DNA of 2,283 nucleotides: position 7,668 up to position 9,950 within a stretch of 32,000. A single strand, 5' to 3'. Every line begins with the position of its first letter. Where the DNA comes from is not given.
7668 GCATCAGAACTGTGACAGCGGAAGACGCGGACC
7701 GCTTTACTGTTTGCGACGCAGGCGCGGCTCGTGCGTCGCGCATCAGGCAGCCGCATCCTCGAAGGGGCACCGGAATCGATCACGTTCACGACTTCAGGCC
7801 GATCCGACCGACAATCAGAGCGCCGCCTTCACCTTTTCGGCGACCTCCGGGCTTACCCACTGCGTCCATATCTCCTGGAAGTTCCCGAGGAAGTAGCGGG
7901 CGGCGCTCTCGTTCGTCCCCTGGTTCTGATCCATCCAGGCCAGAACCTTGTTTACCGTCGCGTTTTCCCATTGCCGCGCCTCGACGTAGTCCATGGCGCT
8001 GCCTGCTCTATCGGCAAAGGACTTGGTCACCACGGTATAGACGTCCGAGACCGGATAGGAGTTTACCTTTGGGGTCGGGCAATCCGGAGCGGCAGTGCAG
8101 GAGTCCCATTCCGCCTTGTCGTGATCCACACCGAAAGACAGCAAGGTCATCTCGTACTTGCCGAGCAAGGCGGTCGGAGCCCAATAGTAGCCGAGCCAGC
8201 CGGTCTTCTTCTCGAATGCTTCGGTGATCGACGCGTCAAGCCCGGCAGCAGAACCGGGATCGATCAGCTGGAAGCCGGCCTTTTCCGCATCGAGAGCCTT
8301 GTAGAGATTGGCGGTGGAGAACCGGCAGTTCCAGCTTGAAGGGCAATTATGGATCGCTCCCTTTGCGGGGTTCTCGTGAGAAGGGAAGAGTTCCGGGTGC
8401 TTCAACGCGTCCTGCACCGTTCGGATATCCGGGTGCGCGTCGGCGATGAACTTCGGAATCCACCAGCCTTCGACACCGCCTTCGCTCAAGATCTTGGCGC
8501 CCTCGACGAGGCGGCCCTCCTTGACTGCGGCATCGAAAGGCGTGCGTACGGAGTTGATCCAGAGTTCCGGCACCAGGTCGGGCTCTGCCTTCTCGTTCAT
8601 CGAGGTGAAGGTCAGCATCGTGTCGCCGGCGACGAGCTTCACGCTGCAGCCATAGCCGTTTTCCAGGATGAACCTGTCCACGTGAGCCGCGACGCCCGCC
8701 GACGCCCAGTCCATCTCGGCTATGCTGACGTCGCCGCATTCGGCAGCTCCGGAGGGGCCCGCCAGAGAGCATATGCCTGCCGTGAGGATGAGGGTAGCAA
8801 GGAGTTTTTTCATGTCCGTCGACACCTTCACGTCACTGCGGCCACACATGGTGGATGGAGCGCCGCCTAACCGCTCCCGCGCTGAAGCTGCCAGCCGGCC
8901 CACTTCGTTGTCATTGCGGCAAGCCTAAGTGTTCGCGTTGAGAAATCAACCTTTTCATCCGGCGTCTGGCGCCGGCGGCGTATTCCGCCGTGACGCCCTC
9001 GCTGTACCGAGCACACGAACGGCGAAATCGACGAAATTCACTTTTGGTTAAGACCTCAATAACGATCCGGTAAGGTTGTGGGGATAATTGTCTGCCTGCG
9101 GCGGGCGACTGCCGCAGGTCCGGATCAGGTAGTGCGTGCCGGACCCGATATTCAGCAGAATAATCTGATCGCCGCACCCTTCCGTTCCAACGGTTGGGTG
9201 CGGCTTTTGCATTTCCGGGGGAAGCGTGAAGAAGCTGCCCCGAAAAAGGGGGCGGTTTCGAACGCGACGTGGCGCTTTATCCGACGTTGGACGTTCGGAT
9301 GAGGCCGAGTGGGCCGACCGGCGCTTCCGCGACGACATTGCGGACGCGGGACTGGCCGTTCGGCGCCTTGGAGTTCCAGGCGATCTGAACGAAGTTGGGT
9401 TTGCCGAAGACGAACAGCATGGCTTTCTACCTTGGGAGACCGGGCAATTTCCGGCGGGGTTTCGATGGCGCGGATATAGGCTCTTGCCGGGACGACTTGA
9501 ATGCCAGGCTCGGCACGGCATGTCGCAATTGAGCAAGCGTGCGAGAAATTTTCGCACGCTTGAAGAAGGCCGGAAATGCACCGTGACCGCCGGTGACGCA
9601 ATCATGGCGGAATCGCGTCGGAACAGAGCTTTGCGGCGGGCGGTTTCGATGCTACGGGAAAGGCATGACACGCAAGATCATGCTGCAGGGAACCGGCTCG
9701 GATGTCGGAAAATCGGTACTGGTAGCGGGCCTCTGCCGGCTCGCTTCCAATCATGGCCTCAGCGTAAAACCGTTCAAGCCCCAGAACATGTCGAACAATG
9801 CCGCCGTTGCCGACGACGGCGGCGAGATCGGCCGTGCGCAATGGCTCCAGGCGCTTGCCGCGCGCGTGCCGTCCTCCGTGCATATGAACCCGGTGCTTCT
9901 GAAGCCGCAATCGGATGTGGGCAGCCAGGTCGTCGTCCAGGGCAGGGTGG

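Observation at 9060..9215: Candidate small RNA in the 460-bp proX / small-ORF intergenic region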

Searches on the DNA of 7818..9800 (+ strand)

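Call 4: search_rna_families(source=window, start=8700, end=9800, threshold=evalue, max_evalue=10, show_alignments=3)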
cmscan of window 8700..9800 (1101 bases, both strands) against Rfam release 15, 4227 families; matches with E-value up to 10: 3.
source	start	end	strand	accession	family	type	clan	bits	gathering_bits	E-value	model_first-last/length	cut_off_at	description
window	9168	9209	+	RF04126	mir-9198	Gene; miRNA;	-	20.1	92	0.92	1-79/79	no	mir-9198 microRNA precursor family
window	8823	8903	-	RF02127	GNAS-AS1_1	Gene; lncRNA;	-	17.2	45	4.8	1-105/105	no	GNAS antisense RNA 1 conserved region 1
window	9137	9268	+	RF02609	BSR0602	Gene; sRNA;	-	13.7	191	2.7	1-169/169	no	Brucella sRNA 0602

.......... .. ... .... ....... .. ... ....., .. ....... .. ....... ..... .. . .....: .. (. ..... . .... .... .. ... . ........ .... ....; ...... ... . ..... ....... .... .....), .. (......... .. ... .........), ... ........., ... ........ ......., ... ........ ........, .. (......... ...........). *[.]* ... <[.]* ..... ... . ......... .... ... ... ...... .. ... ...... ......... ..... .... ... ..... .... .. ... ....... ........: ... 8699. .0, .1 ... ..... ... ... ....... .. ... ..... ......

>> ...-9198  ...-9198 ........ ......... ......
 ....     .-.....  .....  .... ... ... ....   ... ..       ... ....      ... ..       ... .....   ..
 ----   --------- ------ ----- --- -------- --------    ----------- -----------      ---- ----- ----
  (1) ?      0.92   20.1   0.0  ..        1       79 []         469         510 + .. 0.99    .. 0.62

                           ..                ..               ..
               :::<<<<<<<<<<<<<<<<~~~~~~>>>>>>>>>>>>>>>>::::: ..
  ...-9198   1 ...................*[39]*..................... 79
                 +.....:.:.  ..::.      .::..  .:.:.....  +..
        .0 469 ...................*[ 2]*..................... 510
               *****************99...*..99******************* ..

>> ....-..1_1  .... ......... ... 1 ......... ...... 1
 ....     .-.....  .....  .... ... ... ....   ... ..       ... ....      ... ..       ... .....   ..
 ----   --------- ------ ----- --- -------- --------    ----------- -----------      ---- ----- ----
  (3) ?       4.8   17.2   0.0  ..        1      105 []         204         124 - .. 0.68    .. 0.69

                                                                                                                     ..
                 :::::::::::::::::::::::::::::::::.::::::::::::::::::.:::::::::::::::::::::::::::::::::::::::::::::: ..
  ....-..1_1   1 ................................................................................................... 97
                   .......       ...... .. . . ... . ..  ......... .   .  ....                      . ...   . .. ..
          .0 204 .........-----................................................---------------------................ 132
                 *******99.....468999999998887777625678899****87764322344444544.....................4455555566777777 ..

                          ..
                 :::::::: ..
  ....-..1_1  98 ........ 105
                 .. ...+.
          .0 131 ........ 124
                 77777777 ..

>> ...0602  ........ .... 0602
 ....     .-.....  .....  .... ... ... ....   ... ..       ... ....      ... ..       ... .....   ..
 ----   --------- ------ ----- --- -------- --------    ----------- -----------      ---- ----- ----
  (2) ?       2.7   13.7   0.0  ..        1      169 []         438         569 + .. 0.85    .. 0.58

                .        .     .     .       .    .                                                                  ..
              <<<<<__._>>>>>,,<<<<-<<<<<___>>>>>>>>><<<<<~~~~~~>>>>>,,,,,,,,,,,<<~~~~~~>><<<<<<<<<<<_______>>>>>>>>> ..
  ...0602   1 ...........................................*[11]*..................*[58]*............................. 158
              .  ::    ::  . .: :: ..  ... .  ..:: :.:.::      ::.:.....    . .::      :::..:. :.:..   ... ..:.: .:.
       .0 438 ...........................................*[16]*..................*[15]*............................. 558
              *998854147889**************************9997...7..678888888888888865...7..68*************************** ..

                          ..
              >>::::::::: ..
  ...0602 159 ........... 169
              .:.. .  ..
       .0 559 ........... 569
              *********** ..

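Call 9: search_dna_similar(query=window:9040-9280:+, collection=plasmids, mode=distant, max_rows=30)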
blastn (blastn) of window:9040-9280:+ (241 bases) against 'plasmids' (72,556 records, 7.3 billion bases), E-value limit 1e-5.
Records with a match: 4; places in all: 4; records where one place covers at least 80% of the query: 4.
Best place of each record, by identity: 95-99% 1; 90-95% 3.
By first word of the organism name: Sinorhizobium 4.
By predicted mobility (MOB-suite, as given by PLSDB): non-mobilizable 4.
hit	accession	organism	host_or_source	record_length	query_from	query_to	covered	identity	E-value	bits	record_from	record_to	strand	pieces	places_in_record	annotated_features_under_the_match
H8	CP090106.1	Sinorhizobium meliloti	Medicago,Cell culture,Plant nodule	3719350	1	241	100%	97.5%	2e-110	405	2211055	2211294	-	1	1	hypothetical protein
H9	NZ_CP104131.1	Sinorhizobium sp. K101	Phaseolus vulgaris,cell ...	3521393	1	241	100%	94.7%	3e-101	374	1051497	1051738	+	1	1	none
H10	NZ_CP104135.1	Sinorhizobium sp. C101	Phaseolus vulgaris,cell ...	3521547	1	241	100%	94.7%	3e-101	374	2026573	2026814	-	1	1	none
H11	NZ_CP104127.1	Sinorhizobium sp. M103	Phaseolus vulgaris,cell ...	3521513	1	241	100%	94.7%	3e-101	374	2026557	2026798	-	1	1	none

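Call 11: get_annotated_region(hit=H8, flank=3000)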
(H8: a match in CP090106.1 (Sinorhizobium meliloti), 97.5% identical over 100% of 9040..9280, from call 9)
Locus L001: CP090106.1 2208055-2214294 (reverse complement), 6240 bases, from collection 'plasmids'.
description: Sinorhizobium meliloti strain Ak57 plasmid pSymB, complete sequence
organism: Sinorhizobium meliloti (NCBI taxid 382)
taxonomy: Bacteria; Pseudomonadota; Alphaproteobacteria; Hyphomicrobiales; Rhizobiaceae; Sinorhizobium; Sinorhizobium meliloti
host: -; source: Medicago,Cell culture,Plant nodule; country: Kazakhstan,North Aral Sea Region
typing (MOB-suite, as given by PLSDB): non-mobilizable
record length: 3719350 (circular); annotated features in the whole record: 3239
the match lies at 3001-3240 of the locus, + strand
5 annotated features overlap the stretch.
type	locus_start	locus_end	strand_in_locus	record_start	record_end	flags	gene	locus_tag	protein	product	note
CDS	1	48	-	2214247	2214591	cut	-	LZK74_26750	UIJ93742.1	type II toxin-antitoxin system RelE/ParE family toxin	-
CDS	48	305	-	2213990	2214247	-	-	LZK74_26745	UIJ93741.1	type II toxin-antitoxin system ParD family antitoxin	-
CDS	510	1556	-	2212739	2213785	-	-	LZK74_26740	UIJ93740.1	glycine betaine/L-proline ABC transporter ATP-binding protein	-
CDS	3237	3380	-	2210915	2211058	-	-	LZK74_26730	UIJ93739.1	hypothetical protein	-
CDS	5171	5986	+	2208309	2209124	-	-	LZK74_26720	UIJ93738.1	alpha/beta hydrolase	-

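Call 12: get_annotated_region(hit=H9, flank=3000)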
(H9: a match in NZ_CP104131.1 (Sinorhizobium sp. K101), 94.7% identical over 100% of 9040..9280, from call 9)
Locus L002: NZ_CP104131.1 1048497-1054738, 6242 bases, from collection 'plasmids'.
description: Sinorhizobium sp. K101 plasmid pK101a, complete sequence
organism: Sinorhizobium sp. K101 (NCBI taxid 2976820)
taxonomy: Bacteria; Pseudomonadota; Alphaproteobacteria; Hyphomicrobiales; Rhizobiaceae; Sinorhizobium; Sinorhizobium sp. K101
host: -; source: Phaseolus vulgaris,cell culture,Phaseolus vulgaris nodule,nodule from plant grown in inoculum free soil; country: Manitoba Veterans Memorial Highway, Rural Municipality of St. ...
typing (MOB-suite, as given by PLSDB): non-mobilizable
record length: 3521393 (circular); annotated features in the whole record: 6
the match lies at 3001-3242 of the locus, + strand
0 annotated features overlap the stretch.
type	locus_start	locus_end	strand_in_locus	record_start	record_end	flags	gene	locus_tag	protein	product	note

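Call 65: build_rna_model(alignment_id=A2, structure=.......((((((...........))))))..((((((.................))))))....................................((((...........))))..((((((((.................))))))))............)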
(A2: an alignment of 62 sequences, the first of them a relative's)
Model R1 built from alignment A2 (62 sequences, 163 columns); structure: as given.
model positions 148; base pairs 24; branch points 3; effective number of sequences 2.85; information 0.59 bits per position. Calibrated on 0.2 Mb of random sequence (short: E-values are rough).
structure used (alignment columns):
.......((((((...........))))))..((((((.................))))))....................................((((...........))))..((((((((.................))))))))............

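Call 66: search_with_rna_model(model_id=R1, sources=[window, L001, L002, L003, L004, L025, L066, L016, L019, L024, L021, L008, L005, L044, L033, L053, L069, L035, L047, L036, L042], max_evalue=1, show_alignments=2)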
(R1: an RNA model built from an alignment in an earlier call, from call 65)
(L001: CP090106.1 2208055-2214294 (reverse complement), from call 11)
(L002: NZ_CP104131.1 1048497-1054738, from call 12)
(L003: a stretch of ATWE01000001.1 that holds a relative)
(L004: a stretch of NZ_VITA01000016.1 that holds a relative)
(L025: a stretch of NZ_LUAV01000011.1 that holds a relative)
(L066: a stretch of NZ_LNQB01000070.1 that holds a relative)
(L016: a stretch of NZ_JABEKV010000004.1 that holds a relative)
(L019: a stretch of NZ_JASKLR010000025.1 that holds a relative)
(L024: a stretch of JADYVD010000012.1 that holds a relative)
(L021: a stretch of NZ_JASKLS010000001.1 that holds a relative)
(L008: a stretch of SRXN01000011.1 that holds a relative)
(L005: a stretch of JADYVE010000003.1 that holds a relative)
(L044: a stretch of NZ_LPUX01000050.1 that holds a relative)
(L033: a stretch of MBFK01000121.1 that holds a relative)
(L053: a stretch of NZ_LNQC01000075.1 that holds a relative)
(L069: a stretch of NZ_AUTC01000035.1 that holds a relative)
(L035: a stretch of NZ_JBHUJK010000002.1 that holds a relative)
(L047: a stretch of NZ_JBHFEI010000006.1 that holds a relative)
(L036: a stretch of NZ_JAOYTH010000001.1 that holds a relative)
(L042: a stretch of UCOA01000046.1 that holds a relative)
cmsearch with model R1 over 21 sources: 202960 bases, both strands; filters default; matches with E-value up to 1: 25.
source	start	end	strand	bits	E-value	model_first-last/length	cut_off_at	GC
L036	3322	3467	-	135.2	5.2e-30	1-148/148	no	0.64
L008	3285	3489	-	91.2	1.2e-19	1-148/148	no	0.64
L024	3295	3490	-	84.9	3.6e-18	1-148/148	no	0.64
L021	3299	3487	-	82.1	1.7e-17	1-148/148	no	0.63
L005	3296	3491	-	78.9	9.3e-17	1-148/148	no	0.62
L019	3258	3463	-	74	1.3e-15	1-148/148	no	0.63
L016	3260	3465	-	71.3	5.8e-15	1-148/148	no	0.65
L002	3053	3175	+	70.4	9.5e-15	1-148/148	no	0.63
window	9092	9214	+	70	1.2e-14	1-148/148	no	0.61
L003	3599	3721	-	69.7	1.4e-14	1-148/148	no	0.62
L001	3053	3175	+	64.5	2.3e-13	1-148/148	no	0.63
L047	3323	3466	-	64.1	2.8e-13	1-148/148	no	0.65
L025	3669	3777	-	62.4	7.3e-13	1-148/148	no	0.64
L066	3547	3656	-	61.1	1.4e-12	1-148/148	no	0.65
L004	3609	3731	-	58.6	5.8e-12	1-148/148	no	0.62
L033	3686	3755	-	55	4e-11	1-148/148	no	0.69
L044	3720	3789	-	50.5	4.6e-10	1-148/148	no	0.67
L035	3409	3489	-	49.7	7.2e-10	1-148/148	no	0.63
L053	3676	3761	-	46.5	4e-09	1-148/148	no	0.69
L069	3681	3758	-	43.9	1.7e-08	1-148/148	no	0.6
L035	3197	3320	-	36.4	9.7e-07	1-148/148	no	0.65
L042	1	29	-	18.2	0.019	1-28/148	3'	0.79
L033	7766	7839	-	12.4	0.44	1-148/148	no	0.62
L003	886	1020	-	11.7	0.63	1-148/148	no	0.6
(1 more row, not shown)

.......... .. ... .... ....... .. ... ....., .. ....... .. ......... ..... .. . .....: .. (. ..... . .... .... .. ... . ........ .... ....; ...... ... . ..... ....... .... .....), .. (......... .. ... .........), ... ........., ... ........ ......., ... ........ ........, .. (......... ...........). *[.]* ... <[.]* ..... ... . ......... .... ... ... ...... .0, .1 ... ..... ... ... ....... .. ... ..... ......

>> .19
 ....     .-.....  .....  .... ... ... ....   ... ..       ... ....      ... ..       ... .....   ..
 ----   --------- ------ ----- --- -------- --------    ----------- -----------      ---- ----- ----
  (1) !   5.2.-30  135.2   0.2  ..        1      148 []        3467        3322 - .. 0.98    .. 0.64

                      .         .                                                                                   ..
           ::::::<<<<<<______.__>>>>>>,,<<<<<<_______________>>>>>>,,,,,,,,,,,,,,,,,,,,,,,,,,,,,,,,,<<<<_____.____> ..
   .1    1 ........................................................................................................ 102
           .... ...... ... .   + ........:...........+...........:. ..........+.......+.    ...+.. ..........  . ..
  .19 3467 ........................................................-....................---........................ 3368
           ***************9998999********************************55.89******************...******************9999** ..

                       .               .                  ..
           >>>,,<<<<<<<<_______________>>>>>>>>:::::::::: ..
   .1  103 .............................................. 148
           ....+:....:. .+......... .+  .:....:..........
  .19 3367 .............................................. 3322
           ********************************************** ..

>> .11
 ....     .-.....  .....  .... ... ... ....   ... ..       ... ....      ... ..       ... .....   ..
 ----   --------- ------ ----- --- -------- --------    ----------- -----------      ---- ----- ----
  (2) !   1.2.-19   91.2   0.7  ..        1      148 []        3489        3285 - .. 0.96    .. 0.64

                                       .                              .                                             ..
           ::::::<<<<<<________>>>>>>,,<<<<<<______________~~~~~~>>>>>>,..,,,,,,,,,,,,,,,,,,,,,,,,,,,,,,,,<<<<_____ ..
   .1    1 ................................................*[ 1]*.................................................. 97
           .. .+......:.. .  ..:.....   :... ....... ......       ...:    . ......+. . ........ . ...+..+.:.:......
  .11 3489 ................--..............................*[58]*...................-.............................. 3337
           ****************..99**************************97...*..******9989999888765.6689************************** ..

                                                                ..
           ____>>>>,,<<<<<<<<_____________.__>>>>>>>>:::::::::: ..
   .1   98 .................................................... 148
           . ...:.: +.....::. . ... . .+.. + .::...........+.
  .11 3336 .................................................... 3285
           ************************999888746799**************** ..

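Call 75: search_dna_similar(query=L038:3330-3545:-, collection=plasmids, mode=distant, max_rows=30, max_evalue=0.001)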
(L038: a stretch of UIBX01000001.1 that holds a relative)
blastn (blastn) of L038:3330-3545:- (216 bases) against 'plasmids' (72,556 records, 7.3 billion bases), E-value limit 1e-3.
Records with a match: 5; places in all: 5; records where one place covers at least 80% of the query: 1.
Best place of each record, by identity: 80-90% 4; 60-80% 1.
By first word of the organism name: Sinorhizobium 4; Shinella 1.
By predicted mobility (MOB-suite, as given by PLSDB): non-mobilizable 5.
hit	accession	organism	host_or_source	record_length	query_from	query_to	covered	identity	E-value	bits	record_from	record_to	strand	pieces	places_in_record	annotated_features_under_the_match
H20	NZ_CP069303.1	Shinella sp. PSBB067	monoisolate,Minnesota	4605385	9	189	84%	71.3%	2e-7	63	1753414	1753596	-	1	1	none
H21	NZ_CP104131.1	Sinorhizobium sp. K101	Phaseolus vulgaris,cell ...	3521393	4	122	55%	83.2%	2e-25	122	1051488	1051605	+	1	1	none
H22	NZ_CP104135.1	Sinorhizobium sp. C101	Phaseolus vulgaris,cell ...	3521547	4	122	55%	83.2%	2e-25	122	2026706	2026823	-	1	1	none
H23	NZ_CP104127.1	Sinorhizobium sp. M103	Phaseolus vulgaris,cell ...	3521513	4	122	55%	83.2%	2e-25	122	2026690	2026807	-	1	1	none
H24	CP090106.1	Sinorhizobium meliloti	Medicago,Cell culture,Plant nodule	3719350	5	122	55%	81.4%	4e-22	111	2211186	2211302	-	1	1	none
